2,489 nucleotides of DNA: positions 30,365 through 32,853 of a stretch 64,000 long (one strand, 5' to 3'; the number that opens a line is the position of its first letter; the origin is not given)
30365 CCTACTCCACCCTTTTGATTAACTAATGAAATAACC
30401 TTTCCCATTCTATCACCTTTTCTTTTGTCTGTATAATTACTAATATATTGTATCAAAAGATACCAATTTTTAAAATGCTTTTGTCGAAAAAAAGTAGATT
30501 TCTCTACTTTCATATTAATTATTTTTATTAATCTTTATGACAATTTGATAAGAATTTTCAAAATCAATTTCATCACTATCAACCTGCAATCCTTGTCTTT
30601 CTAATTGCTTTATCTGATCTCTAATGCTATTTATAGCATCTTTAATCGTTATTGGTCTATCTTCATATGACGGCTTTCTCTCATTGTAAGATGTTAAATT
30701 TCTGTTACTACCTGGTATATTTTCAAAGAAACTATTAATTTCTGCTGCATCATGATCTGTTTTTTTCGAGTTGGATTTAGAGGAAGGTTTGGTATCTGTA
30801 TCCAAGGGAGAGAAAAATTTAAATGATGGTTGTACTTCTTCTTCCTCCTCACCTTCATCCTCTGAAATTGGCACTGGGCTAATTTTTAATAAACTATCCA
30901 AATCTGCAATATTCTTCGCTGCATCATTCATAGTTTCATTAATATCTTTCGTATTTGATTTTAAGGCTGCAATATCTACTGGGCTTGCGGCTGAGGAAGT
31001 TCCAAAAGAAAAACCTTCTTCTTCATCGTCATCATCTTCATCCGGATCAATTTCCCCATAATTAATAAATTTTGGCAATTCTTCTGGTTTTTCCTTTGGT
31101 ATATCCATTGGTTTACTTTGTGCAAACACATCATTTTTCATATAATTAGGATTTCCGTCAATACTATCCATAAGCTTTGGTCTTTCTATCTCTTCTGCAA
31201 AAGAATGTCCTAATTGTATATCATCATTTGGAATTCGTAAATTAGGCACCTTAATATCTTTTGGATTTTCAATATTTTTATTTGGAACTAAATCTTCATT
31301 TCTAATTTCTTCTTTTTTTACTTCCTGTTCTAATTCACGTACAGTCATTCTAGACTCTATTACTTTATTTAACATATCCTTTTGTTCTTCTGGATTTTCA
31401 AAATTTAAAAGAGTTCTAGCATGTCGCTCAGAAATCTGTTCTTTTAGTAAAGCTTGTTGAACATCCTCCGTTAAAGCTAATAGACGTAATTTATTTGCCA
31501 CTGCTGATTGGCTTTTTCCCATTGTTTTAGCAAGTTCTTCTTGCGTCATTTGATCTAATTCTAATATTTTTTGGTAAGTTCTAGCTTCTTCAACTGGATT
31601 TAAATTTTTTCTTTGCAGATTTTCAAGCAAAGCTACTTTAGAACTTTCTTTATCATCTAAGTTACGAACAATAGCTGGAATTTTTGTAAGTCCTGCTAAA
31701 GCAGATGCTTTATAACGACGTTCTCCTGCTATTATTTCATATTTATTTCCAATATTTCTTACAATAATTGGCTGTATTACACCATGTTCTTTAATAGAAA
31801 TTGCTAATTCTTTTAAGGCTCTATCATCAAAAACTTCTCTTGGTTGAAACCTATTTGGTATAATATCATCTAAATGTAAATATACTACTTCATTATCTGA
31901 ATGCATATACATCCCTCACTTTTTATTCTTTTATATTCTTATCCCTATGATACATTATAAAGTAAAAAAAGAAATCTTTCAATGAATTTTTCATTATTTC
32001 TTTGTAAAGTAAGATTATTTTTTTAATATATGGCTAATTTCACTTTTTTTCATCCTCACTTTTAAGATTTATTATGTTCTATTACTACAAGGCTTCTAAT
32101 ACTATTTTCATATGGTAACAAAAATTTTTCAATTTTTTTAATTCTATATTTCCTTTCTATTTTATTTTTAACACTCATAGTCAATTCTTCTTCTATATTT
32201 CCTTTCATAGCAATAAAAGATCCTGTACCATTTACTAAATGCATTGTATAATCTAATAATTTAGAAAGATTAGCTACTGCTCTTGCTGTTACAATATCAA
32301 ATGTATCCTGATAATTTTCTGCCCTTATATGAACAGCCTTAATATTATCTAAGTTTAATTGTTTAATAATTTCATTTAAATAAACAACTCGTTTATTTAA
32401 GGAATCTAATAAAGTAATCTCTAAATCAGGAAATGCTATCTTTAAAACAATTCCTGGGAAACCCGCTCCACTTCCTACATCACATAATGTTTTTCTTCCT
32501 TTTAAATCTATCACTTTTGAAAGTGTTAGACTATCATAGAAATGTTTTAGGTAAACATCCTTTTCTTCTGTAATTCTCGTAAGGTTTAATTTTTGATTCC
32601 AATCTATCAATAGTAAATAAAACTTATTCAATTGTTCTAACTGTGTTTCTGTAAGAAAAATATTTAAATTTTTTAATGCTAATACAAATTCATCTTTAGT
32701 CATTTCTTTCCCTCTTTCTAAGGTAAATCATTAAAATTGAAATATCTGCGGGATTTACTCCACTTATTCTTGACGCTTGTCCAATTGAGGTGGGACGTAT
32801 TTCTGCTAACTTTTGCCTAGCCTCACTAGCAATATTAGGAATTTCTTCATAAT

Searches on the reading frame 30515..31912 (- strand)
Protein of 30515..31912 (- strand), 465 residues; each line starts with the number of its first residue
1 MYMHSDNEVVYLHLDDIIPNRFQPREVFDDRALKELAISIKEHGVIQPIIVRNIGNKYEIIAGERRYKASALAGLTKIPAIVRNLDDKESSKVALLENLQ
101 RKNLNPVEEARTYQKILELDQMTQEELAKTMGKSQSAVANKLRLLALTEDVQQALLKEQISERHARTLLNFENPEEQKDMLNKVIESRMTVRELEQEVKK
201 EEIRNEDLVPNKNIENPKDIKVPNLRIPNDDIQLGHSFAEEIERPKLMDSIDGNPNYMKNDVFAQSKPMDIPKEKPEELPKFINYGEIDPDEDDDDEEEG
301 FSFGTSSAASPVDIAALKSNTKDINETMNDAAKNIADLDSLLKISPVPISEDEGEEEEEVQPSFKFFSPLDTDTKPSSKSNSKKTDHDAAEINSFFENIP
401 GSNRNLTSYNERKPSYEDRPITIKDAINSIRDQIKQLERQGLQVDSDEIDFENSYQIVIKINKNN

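Call 8: search_protein_families(library=pfam, proteins=[window:30515-31912:-])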
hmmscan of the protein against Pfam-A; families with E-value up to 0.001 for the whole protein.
window:30515-31912:- (465 aa): 3 families
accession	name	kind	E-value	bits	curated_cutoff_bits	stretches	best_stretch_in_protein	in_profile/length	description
PF02195.25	ParB_N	-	6.7e-35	119.5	26.3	1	9-100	3-95/95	ParB N-terminal domain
PF17762.8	HTH_ParB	-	3.4e-33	114.3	22.6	1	102-201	1-100/102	ParB HTH domain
PF08535.16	KorB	-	0.00081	19.7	22.3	0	121-171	3-51/89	KorB domain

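Call 14: search_protein_families(library=ncbifam, proteins=[window:30515-31912:-])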
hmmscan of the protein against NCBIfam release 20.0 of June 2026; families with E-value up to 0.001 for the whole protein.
window:30515-31912:- (465 aa): 7 families
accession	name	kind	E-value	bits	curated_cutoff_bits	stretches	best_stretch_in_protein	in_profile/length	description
TIGR04285.1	nucleoid_noc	exception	1.1e-87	293.6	315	2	8-222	1-217/255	nucleoid occlusion protein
TIGR00180.1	parB_part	domain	6.4e-56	189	58.45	1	7-184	3-185/186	ParB/RepB/Spo0J family partition protein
TIGR03734.1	PRTRC_parB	hypoth_equivalog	3e-40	138.3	278.6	1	23-200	7-188/555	PRTRC system ParB family protein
NF010406.0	PRK13832.1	subfamily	2e-15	56.4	640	1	32-180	28-178/578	plasmid partitioning protein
TIGR03454.1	partition_RepB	equivalog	2.6e-14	53.4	201.5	1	6-155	61-208/325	plasmid partitioning protein RepB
NF010440.0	PRK13866.1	equivalog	2.1e-08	33.7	522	1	30-118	87-176/336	plasmid partitioning protein RepB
NF053625.1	SerKinSerKArch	equivalog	0.00093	18.4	380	0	21-90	23-95/244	ADP-dependent L-serine kinase SerK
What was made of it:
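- On Noc-NBS nucleoid occlusion system: 293.6 bits against a cut-off of 315 (call 14).
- The Noc-like protein has A rather than K at position 184 and scores below NCBI's curated Noc cut-off (293.6 vs 315, call 14).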

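Call 26: search_solved_structures(query=window:30515-31912:-, show_alignments=3)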
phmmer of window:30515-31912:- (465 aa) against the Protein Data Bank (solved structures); distinct sequences matched with E-value up to 0.001: 14.
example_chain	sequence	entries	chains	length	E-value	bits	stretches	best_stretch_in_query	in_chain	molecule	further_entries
7ng0_A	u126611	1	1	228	1.2e-59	206.1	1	8-200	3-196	Nucleoid occlusion protein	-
7nfu_A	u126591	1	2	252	1.9e-59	205.4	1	7-200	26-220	Nucleoid occlusion protein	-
7ol9_A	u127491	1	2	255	8.3e-54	186.8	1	7-200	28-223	Nucleoid occlusion protein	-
6sdk_A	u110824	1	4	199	7.4e-50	173.8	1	12-199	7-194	Stage 0 sporulation protein J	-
4umk_A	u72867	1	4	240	2.2e-49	172.2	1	6-199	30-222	PROBABLE CHROMOSOME-PARTITIONING PROTEIN PARB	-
1vz0_A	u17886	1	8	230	1.2e-48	169.9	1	9-196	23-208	Chromosome-partitioning protein Spo0J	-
7bnk_A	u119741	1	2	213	1.1e-44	156.7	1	10-200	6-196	ParB family protein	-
7o0n_A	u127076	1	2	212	6.7e-44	154.2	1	10-200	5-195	ParB family protein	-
7bnr_A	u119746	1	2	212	6.9e-44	154.1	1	10-200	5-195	ParB family protein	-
6t1f_A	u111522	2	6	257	4.1e-37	131.8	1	19-200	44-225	Chromosome-partitioning protein ParB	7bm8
6y93_A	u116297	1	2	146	1.8e-26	96.7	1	89-200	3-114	Nucleoid occlusion protein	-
6s6h_A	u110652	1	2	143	3.1e-17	66.3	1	92-200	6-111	Chromosome-partitioning protein ParB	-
8qa8_A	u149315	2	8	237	1.5e-11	47.6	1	12-160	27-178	Transcriptional repressor protein KorB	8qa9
3usy_A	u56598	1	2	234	0.00098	21.8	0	13-150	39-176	Flagellar motor switch protein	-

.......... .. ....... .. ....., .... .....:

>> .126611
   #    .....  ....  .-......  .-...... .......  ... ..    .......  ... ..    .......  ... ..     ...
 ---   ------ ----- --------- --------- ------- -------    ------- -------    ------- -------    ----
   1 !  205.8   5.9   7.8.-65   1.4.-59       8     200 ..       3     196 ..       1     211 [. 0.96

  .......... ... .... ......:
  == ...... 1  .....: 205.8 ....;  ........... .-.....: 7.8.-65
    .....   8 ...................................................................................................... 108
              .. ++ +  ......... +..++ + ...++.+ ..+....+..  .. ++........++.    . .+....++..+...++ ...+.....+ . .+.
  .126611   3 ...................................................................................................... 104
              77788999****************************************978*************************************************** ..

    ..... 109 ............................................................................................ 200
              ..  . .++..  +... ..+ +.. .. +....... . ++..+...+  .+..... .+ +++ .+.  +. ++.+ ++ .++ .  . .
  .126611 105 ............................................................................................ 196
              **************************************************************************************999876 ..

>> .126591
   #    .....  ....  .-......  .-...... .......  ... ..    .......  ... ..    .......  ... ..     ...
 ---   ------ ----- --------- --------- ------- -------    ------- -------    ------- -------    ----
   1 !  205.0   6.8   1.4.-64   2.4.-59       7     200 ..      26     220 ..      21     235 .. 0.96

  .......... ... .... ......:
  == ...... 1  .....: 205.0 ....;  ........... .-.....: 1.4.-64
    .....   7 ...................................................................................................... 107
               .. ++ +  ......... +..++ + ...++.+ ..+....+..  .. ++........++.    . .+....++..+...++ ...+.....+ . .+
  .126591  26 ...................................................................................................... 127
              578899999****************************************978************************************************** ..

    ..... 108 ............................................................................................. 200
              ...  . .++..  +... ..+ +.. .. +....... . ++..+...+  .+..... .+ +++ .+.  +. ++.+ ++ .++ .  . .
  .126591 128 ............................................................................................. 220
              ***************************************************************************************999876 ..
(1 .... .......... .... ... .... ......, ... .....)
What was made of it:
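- On Noc-NBS nucleoid occlusion system: Query residue 7 aligns to Noc residue 26-28 (call 26).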

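Call 30: find_homologous_proteins(query=window:30515-31912:-, max_evalue=1e-20)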
Query window:30515-31912:- (465 aa): 7999 proteins with E <= 1e-20 among 8000 candidates; the best 120 are listed.
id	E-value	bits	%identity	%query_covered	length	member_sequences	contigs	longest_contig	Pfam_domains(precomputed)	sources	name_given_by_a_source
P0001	2.0e-289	978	99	100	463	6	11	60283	PF17762.9,PF02195.27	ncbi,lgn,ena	-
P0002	1.8e-239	813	83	100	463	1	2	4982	PF17762.9,PF02195.27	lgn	-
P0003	1.5e-192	659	70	100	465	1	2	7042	PF17762.9,PF02195.27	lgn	-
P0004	2.8e-190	651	70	100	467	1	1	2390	PF17762.9,PF02195.27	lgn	-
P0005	2.2e-188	645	69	100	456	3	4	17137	PF17762.9,PF02195.27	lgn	-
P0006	3.5e-185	635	69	100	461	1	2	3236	PF17762.9,PF02195.27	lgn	-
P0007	9.2e-183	627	67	100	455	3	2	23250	PF17762.9,PF02195.27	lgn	-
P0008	1.5e-182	626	67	100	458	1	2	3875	PF17762.9,PF02195.27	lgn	-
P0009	5.9e-182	624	66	100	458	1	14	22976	PF17762.9,PF02195.27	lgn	-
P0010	6.0e-182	624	66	100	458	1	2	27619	PF17762.9,PF02195.27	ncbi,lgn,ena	-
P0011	9.9e-182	623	66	100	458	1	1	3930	PF17762.9,PF02195.27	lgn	-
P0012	1.2e-181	623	66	100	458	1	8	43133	PF17762.9,PF02195.27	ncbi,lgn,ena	-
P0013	1.5e-181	623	66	100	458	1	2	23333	PF17762.9,PF02195.27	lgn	-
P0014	3.1e-181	622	66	100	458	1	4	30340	PF17762.9,PF02195.27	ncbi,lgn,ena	-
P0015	4.9e-181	621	66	100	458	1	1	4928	PF17762.9,PF02195.27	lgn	-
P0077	8.1e-114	399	49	98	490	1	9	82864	PF17762.9,PF02195.27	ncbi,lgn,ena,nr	ncbi:MAG: ParB/RepB/Spo0J family partition protein [Bacilli bacterium]|nr:ParB/RepB/Spo0J family par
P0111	9.5e-113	396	49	98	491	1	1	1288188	PF17762.9,PF02195.27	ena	-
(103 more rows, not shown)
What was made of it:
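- On Noc-NBS nucleoid occlusion system: Public annotation is the generic 'ParB/RepB/Spo0J family' (call 30).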

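Call 60: predict_structure(alignment_id=A1)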
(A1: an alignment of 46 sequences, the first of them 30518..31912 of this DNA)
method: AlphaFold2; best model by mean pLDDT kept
length: 465 residues; sequences in the alignment: 46
mean_pLDDT: 64.6   pTM: 0.37
mean pLDDT of the five models: 64.6, 64.4, 63.4, 59.2, 57.7
residues with pLDDT >= 90: 32; 70-90: 197; 50-70: 60; < 50: 176
segments of 3 or more residues with pLDDT < 50: 1-5, 208-260, 262-274, 294-297, 299-310, 327-337, 343-345, 347-365, 367-415
pLDDT, mean of each block of 10 residues (from residue 1): 55 84 66 82 81 85 84 86 77 77 79 84 82 85 88 88 90 89 91 86 56 42 41 40 41 46 44 49 54 47 42 63 49 48 48 37 42 34 34 35 35 51 87 91 88 88 72
secondary structure, 60 per line:
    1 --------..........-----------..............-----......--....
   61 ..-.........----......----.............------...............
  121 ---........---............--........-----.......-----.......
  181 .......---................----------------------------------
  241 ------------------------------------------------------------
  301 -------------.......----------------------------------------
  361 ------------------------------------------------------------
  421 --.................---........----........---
elements in order: E9-13 H30-43 E49-54 E57-62 H64-72 E77-82 H87-99 H106-120 H124-131 H135-146 H149-156 H162-168 H174-187 H191-206 H314-320 H423-439 E443-450 E455-462

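Call 71: find_encoding_contigs(protein=P0111, flank=10000, max_places=2)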
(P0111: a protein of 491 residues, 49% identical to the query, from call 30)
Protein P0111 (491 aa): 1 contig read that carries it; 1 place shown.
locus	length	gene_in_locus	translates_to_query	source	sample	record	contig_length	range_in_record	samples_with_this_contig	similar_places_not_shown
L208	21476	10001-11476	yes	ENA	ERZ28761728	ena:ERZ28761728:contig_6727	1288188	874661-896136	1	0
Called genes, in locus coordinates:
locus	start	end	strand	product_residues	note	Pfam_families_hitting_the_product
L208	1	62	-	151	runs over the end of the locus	PF06338:ComK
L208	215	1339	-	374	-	PF00712:DNA_pol3_beta, PF02767:DNA_pol3_beta_2, PF02768:DNA_pol3_beta_3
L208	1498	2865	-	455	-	PF11638:DnaA_N, PF01695:IstB_IS21, PF00308:Bac_DnaA, PF00004:AAA (faint), PF13173:AAA_14 (weak), PF13401:AAA_22 (faint), PF08299:Bac_DnaA_C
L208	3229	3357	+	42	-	PF00468:Ribosomal_L34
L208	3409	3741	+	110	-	PF00825:Ribonuclease_P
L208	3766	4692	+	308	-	PF02096:60KD_IMP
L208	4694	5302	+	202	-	PF13083:KH_KhpA-B (weak), PF01424:R3H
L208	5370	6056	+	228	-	-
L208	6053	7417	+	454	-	PF10396:TrmE_N, PF00350:Dynamin_N (faint), PF12631:MnmE_helical, PF03193:RsgA_GTPase (faint), PF01926:MMR_HSR1, PF02421:FeoB_N, PF04548:AIG1 (weak)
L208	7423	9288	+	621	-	PF00890:FAD_binding_2 (faint), PF01134:GIDA, PF07992:Pyr_redox_2 (faint), PF12831:FAD_oxidored (faint), PF21680:GIDA_C_1st, PF13932:SAM_GIDA_C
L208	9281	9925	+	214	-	PF02527:GidB, PF13847:Methyltransf_31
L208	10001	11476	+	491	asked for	PF02195:ParB_N, PF17762:HTH_ParB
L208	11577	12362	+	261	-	PF00142:Fer4_NifH, PF01656:CbiA, PF02374:ArsA_ATPase, PF06564:CBP_BcsQ (faint), PF09140:MipZ (weak), PF10609:ParA, PF13614:AAA_31, PF09140:MipZ (weak)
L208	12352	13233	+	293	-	PF02195:ParB_N, PF17762:HTH_ParB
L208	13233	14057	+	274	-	PF21088:MS_channel_1st, PF00924:MS_channel_2nd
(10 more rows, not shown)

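Call 72: find_encoding_contigs(protein=P0077, flank=10000, max_places=2)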
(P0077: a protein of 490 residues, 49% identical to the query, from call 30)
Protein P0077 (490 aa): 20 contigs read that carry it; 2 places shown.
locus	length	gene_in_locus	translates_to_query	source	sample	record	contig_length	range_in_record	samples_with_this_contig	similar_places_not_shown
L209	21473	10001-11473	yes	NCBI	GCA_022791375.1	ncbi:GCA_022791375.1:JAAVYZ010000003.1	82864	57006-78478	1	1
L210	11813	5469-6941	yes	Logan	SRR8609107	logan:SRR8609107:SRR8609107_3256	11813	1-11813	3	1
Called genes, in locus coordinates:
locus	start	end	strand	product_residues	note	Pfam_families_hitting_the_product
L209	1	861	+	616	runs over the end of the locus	PF10412:TrwB_AAD_bind (faint)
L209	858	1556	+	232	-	-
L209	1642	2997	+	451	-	PF10396:TrmE_N, PF00350:Dynamin_N (faint), PF12631:MnmE_helical, PF01926:MMR_HSR1, PF02421:FeoB_N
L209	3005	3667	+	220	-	PF07722:Peptidase_C26, PF00117:GATase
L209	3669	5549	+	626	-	PF00890:FAD_binding_2 (faint), PF01134:GIDA, PF21680:GIDA_C_1st, PF13932:SAM_GIDA_C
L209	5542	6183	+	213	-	PF02527:GidB, PF05175:MTS (faint), PF13847:Methyltransf_31 (weak)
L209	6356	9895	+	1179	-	PF04542:Sigma70_r2, PF04539:Sigma70_r3 (weak), PF04545:Sigma70_r4, PF08281:Sigma70_r4_2 (faint)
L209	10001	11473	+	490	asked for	PF02195:ParB_N, PF17762:HTH_ParB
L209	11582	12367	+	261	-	PF00142:Fer4_NifH, PF01656:CbiA, PF02374:ArsA_ATPase, PF06564:CBP_BcsQ, PF09140:MipZ, PF10609:ParA, PF13614:AAA_31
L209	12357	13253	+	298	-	PF02195:ParB_N, PF17762:HTH_ParB, PF01381:HTH_3 (weak)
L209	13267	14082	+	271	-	PF21088:MS_channel_1st, PF00924:MS_channel_2nd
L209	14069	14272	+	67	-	PF06107:DUF951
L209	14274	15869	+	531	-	PF03806:ABG_transport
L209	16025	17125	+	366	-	PF01926:MMR_HSR1, PF02421:FeoB_N (weak), PF06071:YchF-GTPase_C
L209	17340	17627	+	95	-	PF01250:Ribosomal_S6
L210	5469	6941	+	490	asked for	PF02195:ParB_N, PF17762:HTH_ParB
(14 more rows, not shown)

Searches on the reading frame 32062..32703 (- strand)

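Call 8: search_protein_families(library=pfam, proteins=[window:32062-32703:-])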
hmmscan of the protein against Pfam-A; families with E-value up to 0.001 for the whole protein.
window:32062-32703:- (213 aa): 4 families
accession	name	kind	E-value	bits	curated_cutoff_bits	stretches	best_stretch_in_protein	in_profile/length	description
PF02527.21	GidB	-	6.3e-53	179.3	27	1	21-182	1-163/184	rRNA small subunit methyltransferase G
PF13847.12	Methyltransf_31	-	7.9e-08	32.6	27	1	69-181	3-125/145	Methyltransferase domain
PF05175.20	MTS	-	0.00034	20.7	23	1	61-136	23-100/170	Methyltransferase small domain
PF08242.18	Methyltransf_12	-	0.00096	20.3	30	0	75-144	2-75/98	Methyltransferase domain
